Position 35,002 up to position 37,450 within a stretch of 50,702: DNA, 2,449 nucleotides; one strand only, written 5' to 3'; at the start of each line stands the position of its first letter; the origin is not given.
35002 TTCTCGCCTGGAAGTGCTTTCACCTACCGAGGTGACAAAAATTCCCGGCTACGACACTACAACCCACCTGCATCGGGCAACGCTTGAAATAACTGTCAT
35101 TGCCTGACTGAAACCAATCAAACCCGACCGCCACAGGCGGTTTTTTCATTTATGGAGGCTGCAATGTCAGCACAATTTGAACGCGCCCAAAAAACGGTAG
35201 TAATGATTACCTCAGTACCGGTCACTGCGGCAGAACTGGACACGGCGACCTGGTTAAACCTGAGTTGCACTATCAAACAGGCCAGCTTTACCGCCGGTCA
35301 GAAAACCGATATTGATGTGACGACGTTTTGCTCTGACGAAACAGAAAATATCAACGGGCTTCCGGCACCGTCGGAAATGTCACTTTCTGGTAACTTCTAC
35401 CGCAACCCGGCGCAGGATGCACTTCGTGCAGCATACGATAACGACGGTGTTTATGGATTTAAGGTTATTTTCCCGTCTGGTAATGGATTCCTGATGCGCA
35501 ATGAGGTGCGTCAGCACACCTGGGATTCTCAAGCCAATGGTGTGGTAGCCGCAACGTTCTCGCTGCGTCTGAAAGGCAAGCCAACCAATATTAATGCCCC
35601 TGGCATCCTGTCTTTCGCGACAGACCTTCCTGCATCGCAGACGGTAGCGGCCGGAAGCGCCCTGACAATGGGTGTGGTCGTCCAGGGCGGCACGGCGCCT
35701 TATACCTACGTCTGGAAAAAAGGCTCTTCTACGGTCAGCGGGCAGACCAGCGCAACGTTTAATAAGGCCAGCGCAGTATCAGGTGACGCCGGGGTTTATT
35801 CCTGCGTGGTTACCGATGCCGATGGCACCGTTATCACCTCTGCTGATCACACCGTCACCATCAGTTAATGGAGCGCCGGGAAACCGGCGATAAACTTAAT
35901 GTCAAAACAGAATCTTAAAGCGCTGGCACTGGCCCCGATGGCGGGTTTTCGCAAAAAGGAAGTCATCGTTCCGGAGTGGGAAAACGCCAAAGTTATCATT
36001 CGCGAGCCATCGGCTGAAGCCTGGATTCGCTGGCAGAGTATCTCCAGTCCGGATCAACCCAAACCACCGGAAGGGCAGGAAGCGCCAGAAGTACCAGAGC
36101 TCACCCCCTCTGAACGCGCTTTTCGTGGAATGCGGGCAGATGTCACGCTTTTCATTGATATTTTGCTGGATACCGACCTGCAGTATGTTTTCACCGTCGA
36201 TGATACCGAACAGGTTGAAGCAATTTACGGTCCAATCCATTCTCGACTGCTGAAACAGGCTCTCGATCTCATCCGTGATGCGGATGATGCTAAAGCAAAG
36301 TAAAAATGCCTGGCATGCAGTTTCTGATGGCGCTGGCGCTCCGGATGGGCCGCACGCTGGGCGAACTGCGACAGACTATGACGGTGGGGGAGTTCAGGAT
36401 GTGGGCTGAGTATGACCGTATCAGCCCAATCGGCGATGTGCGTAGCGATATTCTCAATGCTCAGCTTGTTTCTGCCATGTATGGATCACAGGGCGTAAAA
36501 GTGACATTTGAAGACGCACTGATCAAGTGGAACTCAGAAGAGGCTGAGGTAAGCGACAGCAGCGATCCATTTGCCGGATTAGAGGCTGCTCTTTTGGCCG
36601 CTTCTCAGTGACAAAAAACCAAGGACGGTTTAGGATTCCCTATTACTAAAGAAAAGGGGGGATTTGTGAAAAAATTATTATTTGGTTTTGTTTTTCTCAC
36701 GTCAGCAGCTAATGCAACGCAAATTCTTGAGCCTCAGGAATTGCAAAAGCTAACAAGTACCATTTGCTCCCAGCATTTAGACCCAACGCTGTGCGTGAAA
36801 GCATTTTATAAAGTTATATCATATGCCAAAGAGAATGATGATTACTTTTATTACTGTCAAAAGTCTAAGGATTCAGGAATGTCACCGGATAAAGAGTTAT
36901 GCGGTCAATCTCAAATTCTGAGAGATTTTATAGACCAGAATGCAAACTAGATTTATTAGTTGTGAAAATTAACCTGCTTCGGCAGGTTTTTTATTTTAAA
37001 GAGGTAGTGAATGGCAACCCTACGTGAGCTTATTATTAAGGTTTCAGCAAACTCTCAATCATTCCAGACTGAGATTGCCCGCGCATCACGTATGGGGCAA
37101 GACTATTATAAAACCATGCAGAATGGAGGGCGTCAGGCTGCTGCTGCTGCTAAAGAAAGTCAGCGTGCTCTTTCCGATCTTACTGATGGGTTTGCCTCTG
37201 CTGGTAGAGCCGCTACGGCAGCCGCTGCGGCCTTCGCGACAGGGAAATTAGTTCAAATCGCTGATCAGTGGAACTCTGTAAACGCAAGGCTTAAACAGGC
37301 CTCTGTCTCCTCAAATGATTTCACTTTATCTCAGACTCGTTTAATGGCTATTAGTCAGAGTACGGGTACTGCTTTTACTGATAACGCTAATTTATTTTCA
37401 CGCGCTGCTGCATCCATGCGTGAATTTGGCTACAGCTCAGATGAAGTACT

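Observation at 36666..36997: Secreted cysteine-containing small protein inserted between tail chaperones and tape measure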

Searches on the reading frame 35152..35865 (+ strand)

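Call 5: search_protein_families(library=pfam, proteins=[window:35152-35865:+], max_evalue=0.1)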
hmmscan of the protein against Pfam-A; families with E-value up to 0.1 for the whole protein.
window:35152-35865:+ (238 aa): 8 families
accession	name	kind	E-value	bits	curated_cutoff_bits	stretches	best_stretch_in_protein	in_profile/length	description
PF13927.12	Ig_3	-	1.6e-06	28.9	30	1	160-221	8-77/78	Immunoglobulin domain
PF13895.12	Ig_2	-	4e-06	27.4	27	1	163-236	9-78/79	Immunoglobulin domain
PF16460.11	Phage_TTP_11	-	9.3e-05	22.6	28.4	1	35-103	21-89/154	Phage tail tube, TTP, lambda-like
PF13573.12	SprB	-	0.00014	21.8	28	1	175-192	19-36/37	SprB repeat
PF07679.22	I-set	-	0.0077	16.7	23.7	1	159-232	6-87/90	Immunoglobulin I-set domain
PF06199.17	Phage_tail_2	-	0.02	15.4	23.8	1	74-145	60-131/132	Phage tail tube protein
PF15415.12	Mfa_like_2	-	0.023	14.2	20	1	148-232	7-89/303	Fimbrillin-like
PF00047.31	ig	-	0.024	15.4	21.8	1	195-227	36-77/81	Immunoglobulin domain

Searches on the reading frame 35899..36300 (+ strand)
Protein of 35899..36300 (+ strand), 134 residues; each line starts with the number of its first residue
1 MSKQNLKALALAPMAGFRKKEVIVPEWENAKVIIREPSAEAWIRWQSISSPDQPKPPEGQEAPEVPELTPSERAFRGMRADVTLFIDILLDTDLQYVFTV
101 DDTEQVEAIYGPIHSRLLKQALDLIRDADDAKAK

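Call 5: search_protein_families(library=pfam, proteins=[window:35899-36300:+], max_evalue=0.1)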
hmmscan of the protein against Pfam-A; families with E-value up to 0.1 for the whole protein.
window:35899-36300:+ (134 aa): 2 families
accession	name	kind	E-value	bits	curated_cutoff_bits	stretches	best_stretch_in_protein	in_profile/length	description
PF06222.17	Phage_TAC_1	-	4.7e-43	146.5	25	1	3-134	2-124/124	Phage tail assembly chaperone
PF10910.14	Phage_gene29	-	0.029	15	29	1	15-75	49-105/124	Phage gene 29 protein family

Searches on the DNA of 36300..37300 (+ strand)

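Call 4: search_dna_similar(query=window:36550-37050:+, collection=phages, mode=distant, max_rows=30)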
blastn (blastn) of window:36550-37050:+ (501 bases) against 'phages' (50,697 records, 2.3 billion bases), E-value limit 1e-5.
Records with a match: 3; places in all: 3; records where one place covers at least 80% of the query: 1.
Best place of each record, by identity: 95-99% 1; 80-90% 2.
By first word of the organism name: Klebsiella 3.
By host as written in the record: Klebsiella pneumoniae ST13-OXA48 1; Klebsiella pneumoniae ST899-OXA48 1; Klebsiella pnuemoniae OMCS-21-1430 1.
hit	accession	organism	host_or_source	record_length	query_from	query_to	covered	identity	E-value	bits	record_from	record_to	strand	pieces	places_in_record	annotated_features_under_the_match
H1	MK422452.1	Klebsiella phage ST13-OXA48phi12.2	Klebsiella pneumoniae ST13-OXA48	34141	2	501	100%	86.6%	3e-169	600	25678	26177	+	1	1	hypothetical protein (x2) | tail tape measure protein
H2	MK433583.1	Klebsiella phage ST899-OXA48phi17.2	Klebsiella pneumoniae ST899-OXA48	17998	422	501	16%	83.3%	8e-11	73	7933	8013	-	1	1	tail length tape-measure protein 1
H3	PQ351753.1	Klebsiella phage vB_VIPKPNMC05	Klebsiella pnuemoniae OMCS-21-1430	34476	461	501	8%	95.1%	1e-8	66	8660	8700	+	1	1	tail length tape measure protein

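Call 6: get_annotated_region(hit=H1, flank=4000)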
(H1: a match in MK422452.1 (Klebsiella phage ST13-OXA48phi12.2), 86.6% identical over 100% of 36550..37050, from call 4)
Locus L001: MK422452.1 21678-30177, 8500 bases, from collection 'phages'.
description: Klebsiella phage ST13-OXA48phi12.2, complete genome.
organism: Klebsiella phage ST13-OXA48phi12.2 (NCBI taxid 2510465)
taxonomy: Viruses; Duplodnaviria; Heunggongvirae; Uroviricota; Caudoviricetes
host: Klebsiella pneumoniae ST13-OXA48; source: -; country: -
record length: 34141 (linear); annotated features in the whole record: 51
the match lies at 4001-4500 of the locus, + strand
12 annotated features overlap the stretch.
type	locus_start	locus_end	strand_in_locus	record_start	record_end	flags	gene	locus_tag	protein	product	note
CDS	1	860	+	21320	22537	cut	-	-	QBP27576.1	major capsid protein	-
CDS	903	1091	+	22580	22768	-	-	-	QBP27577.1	hypothetical protein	-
CDS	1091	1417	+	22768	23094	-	-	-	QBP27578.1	head-tail connector protein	gp6-like head tail connector protein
CDS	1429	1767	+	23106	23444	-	-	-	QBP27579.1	head-tail adaptor protein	-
CDS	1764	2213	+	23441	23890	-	-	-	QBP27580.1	hypothetical protein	HK97 g10 family phage protein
CDS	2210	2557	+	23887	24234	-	-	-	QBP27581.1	hypothetical protein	Hypothetical protein, DUF3168 domain containing protein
CDS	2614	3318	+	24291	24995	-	-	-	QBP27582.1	tail protein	-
CDS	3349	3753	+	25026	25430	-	-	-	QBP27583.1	tail protein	-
CDS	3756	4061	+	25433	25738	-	-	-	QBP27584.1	hypothetical protein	hypothetical protein, DUF4035 domain-containing protein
CDS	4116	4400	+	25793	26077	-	-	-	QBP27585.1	hypothetical protein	-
CDS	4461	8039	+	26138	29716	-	-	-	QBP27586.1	tail tape measure protein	-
CDS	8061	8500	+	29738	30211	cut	-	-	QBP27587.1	hypothetical protein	-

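Call 19: get_annotated_region(hit=H3, flank=3000)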
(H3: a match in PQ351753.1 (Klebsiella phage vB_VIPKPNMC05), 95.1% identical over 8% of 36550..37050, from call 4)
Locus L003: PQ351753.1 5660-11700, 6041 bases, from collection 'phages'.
description: Klebsiella phage vB_VIPKPNMC05, complete genome.
organism: Klebsiella phage vB_VIPKPNMC05 (NCBI taxid 3349168)
taxonomy: Viruses
host: Klebsiella pnuemoniae OMCS-21-1430; source: creeks; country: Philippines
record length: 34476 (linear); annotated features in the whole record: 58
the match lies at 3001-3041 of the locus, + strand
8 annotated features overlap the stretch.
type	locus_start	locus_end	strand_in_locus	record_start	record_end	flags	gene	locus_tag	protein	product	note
CDS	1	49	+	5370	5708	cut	-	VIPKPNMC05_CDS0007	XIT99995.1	head closure Hc1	-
CDS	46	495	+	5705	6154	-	-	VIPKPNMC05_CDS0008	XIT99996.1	hypothetical protein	-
CDS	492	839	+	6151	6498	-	-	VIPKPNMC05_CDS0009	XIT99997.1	tail terminator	-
CDS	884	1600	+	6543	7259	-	-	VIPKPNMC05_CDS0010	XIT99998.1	hypothetical protein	-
CDS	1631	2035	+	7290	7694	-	-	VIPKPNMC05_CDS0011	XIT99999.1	tail protein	-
CDS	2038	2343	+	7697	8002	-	-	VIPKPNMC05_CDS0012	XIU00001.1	tail protein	-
CDS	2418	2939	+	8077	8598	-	-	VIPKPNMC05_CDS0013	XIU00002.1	hypothetical protein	-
CDS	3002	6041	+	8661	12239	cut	-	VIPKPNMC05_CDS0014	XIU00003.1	tail length tape measure protein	-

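Call 20: get_annotated_region(hit=H2, flank=3000)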
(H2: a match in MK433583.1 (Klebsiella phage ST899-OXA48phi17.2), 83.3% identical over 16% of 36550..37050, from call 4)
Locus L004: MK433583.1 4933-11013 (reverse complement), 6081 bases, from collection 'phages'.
description: Klebsiella phage ST899-OXA48phi17.2, complete genome.
organism: Klebsiella phage ST899-OXA48phi17.2 (NCBI taxid 2510459)
taxonomy: Viruses; Duplodnaviria; Heunggongvirae; Uroviricota; Caudoviricetes
host: Klebsiella pneumoniae ST899-OXA48; source: -; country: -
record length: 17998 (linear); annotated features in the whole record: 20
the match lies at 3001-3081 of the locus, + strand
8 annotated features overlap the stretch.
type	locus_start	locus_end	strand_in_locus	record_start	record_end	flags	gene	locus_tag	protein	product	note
CDS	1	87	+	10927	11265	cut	-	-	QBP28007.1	head-tail adaptor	-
CDS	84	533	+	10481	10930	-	-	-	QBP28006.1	hypothetical protein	HK97 gp10 family phage protein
CDS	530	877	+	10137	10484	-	-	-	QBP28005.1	hypothetical protein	-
CDS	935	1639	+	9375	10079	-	-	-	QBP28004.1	putative major tail protein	-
CDS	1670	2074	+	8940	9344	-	-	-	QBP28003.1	tail protein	-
CDS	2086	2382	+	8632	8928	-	-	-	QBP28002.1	hypothetical protein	Hypothetical protein, DUF4035 domain-containing protein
CDS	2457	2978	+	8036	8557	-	-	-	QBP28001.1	hypothetical protein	-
CDS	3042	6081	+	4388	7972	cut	-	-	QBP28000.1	tail length tape-measure protein 1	-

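Call 83: search_dna_similar(query=L118:5930-6335:+, collection=ecoli_genomes, mode=distant, max_rows=12)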
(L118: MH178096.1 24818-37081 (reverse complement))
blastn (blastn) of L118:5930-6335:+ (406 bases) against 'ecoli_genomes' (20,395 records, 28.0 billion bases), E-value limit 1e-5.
No match.

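Call 99: search_rna_families(source=window, start=36300, end=37300, threshold=evalue, max_evalue=1)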
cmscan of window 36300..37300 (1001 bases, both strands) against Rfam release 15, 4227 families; matches with E-value up to 1: 1.
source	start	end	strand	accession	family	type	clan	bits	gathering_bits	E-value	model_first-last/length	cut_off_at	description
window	36879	36992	+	RF02144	rsmX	Gene;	CL00106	25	56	0.021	1-114/114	no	rsmX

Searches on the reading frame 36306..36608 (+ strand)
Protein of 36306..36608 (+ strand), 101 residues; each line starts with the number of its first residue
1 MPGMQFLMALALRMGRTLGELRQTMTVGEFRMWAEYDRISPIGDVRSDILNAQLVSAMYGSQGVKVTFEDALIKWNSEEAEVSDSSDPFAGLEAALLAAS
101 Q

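Call 5: search_protein_families(library=pfam, proteins=[window:36306-36608:+], max_evalue=0.1)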
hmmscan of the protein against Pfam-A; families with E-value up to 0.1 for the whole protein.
window:36306-36608:+ (101 aa): 1 family
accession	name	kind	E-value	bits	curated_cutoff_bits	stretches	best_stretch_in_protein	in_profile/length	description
PF06223.18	Phage_tail_T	-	3.6e-18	66.2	25.9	1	28-99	3-72/73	Minor tail protein T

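Call 56: find_related_loci(query=window:36306-36608:+, collection=viral_contigs, flank=2500)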
Query window:36306-36608:+ (101 aa) in viral_contigs; peptide patterns used: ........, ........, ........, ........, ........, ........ (x = any residue, [..] = any of these).
423 stretches matched a pattern; 398 encode a relative of the query (tblastn E <= 1e-3); the best 80 are kept; 80 distinct loci.
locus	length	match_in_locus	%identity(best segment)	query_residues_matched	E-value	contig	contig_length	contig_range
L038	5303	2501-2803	100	1-101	8e-65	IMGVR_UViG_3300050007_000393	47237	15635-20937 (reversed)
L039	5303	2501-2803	100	1-101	8e-65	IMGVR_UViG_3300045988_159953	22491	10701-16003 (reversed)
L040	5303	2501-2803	88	1-101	1e-57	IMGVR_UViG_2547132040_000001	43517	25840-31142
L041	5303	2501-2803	86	1-101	4e-56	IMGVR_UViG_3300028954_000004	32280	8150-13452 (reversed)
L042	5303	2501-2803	85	1-101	2e-55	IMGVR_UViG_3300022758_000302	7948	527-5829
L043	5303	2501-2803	83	1-101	2e-54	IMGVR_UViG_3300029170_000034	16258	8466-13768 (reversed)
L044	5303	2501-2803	83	1-101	2e-54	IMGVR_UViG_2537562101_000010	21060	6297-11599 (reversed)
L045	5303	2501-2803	83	1-101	2e-54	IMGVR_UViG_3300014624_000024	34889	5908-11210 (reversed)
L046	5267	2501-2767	84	1-89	9e-50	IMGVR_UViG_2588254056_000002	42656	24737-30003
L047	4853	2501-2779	84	1-93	4e-51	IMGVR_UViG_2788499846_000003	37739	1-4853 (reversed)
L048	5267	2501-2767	88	1-89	1e-50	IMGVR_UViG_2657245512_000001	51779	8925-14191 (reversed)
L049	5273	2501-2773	86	1-91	8e-51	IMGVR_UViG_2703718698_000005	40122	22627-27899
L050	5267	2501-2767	87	1-89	1e-50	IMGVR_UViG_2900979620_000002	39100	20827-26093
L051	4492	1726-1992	88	1-89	1e-50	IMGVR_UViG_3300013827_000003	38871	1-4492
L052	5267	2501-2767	87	1-89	2e-50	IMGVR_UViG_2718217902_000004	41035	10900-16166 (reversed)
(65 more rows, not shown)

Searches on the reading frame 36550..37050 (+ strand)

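Call 38: search_protein_families(library=padloc, proteins=[L003:2418-2936:+], max_evalue=1)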
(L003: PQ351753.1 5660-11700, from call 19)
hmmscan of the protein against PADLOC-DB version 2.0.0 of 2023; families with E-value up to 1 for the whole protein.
L003:2418-2936:+ (173 aa): 0 families

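Call 97: search_dna_similar(query=L003:2418-2936:+, collection=phages, mode=protein, max_evalue=0.001, max_rows=40, rows=spread)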
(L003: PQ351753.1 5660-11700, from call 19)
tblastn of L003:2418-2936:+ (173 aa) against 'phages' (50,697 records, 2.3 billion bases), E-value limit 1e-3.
Records with a match: 84; places in all: 84; records where one place covers at least 80% of the query: 6.
Best place of each record, by identity: >=99% 1; 80-90% 1; <60% 82.
By first word of the organism name: Gordonia 60; Klebsiella 9; Pseudomonas 5; Salmonella 4; Acinetobacter 3; Escherichia 2; Paracoccus 1.
By host as written in the record: Gordonia terrae 3612 46; Gordonia rubripertincta NRRL B-16540 SEA 4; Gordonia rubripertincta NRRL B-16540 4; Pseudomonas aeruginosa 3; - 3; Pseudomonas aeruginosa YMC11/02/R656 2; Gordonia terrae CAG3 2; Salmonella enterica subsp. salamae 241/01 II 2; and 17 more.
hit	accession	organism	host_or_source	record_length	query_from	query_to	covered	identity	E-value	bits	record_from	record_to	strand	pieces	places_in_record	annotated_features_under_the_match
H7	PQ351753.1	Klebsiella phage vB_VIPKPNMC05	Klebsiella pnuemoniae OMCS-21-1430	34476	1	173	100%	100.0%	1e-110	350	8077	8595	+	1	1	hypothetical protein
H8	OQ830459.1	Klebsiella phage vB_KpnS_KpLi5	Klebsiella pneumoniae KpLi5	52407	1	172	99%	36.8%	3e-26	109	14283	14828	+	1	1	hypothetical protein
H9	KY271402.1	Klebsiella phage 48ST307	Klebsiella pneumoniae Kp-48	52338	1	172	99%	36.2%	2e-25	107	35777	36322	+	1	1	hypothetical protein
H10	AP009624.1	Pseudomonas phage PAJU2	Pseudomonas aeruginosa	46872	38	171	77%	30.3%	5e-6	51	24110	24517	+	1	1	hypothetical protein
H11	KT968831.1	Pseudomonas phage YMC11/02/R656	Pseudomonas aeruginosa YMC11/02/R656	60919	87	171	49%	38.0%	3e-5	49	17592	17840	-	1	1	hypothetical protein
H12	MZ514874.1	Acinetobacter phage Ab105-2phideltaCI404ad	Acinetobacter baumannii Ab404_GEIH-2010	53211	105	172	39%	45.2%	2e-11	67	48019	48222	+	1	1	PG_binding_1 domain-containing protein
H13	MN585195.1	Pseudomonas phage AUS531phi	Pseudomonas aeruginosa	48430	96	165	40%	41.4%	5e-9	60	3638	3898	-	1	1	SPOR superfamily protein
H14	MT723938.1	Gordonia phage Bunnybear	Gordonia terrae 3612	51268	101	161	35%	43.1%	5e-5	48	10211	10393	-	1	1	15: hypothetical protein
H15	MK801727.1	Gordonia phage ThankyouJordi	Gordonia terrae 3612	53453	101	162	36%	40.9%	7e-4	45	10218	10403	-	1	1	15: hypothetical protein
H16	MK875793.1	Gordonia phage WelcomeAyanna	Gordonia terrae 3612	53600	101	162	36%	40.9%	7e-4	45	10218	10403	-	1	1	15: hypothetical protein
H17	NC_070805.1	Gordonia phage Powerball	Gordonia rubripertincta NRRL B-16540 SEA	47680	101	161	35%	41.5%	8e-5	47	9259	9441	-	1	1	16: hypothetical protein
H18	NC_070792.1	Gordonia phage Agueybana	Gordonia terrae 3612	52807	101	161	35%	41.5%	6e-4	45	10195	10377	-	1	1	16: hypothetical protein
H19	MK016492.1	Gordonia phage Bialota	Gordonia terrae ATCC 3612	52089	101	161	35%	41.5%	7e-4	45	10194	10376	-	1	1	16: hypothetical protein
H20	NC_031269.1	Gordonia phage Yeezy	Gordonia terrae 3612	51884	101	161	35%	41.5%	8e-4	45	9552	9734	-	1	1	17: hypothetical protein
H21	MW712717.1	Gordonia phage BoyNamedSue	Gordonia terrae 3612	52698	101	161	35%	41.5%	8e-4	45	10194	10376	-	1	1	16: hypothetical protein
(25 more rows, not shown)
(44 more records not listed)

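Call 98: search_protein_families(library=pfam, proteins=[L003:2418-2936:+], max_evalue=0.01)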
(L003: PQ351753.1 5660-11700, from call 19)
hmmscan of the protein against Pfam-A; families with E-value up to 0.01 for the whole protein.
L003:2418-2936:+ (173 aa): 0 families
